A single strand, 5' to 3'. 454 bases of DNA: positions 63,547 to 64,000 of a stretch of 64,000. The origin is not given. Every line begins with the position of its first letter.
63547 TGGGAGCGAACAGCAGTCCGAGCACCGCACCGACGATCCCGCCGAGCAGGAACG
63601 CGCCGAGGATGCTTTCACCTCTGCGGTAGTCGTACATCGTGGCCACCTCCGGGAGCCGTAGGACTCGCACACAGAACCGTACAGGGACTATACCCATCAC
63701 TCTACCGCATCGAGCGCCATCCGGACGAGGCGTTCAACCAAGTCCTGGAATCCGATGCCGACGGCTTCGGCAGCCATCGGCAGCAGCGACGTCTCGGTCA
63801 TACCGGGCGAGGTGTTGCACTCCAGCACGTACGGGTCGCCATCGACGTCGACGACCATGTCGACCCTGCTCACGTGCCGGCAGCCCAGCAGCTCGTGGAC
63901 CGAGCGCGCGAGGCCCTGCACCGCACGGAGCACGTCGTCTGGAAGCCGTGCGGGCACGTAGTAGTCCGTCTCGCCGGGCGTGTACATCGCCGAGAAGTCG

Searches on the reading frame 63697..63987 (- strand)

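Call 47: search_protein_families(library=pfam, proteins=[window:63697-63987:-], max_evalue=0.0001)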
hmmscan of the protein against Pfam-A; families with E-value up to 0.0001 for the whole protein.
window:63697-63987:- (96 aa): 1 family
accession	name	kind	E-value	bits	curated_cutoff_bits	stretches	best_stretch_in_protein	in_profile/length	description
PF07478.18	Dala_Dala_lig_C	-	5.9e-23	81.9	24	1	2-88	117-203/204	D-ala D-ala ligase C-terminus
